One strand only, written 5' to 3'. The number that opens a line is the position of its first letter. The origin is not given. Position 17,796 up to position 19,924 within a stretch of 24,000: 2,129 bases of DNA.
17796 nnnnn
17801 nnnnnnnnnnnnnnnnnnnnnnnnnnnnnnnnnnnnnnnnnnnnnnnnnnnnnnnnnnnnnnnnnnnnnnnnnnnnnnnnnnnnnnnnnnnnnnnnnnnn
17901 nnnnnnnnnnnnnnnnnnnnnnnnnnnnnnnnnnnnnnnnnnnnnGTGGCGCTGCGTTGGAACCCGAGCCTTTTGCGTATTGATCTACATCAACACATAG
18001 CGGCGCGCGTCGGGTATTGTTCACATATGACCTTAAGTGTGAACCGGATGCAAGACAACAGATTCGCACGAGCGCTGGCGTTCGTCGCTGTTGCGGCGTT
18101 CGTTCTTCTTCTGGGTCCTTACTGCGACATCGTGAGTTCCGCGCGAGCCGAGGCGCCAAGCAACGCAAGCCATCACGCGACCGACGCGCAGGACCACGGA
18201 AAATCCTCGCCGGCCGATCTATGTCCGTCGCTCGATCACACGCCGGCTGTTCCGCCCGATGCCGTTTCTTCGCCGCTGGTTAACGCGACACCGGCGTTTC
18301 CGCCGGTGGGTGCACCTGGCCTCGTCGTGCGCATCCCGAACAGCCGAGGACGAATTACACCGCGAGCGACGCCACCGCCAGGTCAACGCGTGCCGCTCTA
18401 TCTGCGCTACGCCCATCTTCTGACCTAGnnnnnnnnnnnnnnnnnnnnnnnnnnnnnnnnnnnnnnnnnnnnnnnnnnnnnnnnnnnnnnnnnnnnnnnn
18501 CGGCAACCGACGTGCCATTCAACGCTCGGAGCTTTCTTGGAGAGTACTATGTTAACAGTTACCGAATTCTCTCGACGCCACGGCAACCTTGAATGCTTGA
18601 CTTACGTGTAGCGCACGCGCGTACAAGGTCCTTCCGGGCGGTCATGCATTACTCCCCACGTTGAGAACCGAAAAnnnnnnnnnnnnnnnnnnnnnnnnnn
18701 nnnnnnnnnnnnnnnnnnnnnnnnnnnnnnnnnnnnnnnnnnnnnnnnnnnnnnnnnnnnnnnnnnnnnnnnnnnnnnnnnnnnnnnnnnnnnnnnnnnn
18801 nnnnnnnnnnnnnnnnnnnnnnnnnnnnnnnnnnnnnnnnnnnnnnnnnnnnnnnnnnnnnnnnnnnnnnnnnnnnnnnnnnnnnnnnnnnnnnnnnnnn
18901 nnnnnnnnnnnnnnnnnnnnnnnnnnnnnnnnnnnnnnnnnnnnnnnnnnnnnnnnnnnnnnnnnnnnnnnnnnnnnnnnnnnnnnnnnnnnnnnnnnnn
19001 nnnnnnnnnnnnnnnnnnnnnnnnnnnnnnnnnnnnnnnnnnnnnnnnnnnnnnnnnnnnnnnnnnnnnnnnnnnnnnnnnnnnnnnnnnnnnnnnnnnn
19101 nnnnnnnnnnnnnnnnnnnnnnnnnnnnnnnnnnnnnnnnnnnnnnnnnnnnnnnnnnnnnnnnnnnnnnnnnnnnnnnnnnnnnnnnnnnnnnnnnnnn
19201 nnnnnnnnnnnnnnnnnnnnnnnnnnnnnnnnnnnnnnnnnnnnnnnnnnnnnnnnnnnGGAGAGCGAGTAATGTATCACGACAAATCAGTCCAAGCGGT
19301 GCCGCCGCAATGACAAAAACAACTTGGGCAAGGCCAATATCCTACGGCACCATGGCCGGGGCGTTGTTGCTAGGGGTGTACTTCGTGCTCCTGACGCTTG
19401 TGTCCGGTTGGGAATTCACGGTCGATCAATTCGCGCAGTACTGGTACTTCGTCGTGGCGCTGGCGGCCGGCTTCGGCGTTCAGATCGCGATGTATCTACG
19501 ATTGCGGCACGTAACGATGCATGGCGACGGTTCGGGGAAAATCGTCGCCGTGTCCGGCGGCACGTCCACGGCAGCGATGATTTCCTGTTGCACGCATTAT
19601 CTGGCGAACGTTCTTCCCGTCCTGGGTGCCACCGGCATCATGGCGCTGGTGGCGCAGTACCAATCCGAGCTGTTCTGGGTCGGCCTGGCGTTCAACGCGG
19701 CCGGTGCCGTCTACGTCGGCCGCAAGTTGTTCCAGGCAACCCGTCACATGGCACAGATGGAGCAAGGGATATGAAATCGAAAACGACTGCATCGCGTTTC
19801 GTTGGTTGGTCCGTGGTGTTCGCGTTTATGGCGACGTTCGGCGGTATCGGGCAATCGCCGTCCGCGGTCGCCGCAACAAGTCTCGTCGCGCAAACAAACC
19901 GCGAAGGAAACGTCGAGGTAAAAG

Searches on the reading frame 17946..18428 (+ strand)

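Call 8: search_protein_families(library=pfam, proteins=[window:17946-18428:+], max_evalue=0.01)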
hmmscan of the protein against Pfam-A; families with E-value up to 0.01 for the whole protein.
window:17946-18428:+ (160 aa): 0 families

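Call 25: search_protein_families(library=pfam, proteins=[window:17946-18428:+], max_evalue=10)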
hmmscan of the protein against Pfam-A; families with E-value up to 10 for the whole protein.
window:17946-18428:+ (160 aa): 1 family
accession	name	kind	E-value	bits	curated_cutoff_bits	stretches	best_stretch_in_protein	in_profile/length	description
PF11162.13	DUF2946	-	0.24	12.6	23.7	1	54-143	29-116/117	Protein of unknown function (DUF2946)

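Call 47: search_protein_families(library=ncbifam, proteins=[window:17946-18428:+], max_evalue=0.00001)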
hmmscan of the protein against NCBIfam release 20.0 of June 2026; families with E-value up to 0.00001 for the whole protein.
window:17946-18428:+ (160 aa): 0 families

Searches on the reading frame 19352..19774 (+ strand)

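Call 25: search_protein_families(library=pfam, proteins=[window:19352-19774:+], max_evalue=10)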
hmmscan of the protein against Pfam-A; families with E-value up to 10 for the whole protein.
window:19352-19774:+ (140 aa): 2 families
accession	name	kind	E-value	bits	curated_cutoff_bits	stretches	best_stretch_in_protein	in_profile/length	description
PF01307.22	Plant_vir_prot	-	0.13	12.9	22.6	1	29-63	5-40/100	Plant viral movement protein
PF04893.22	Yip1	-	0.42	10.9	28.6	1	3-115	32-133/173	Yip1 domain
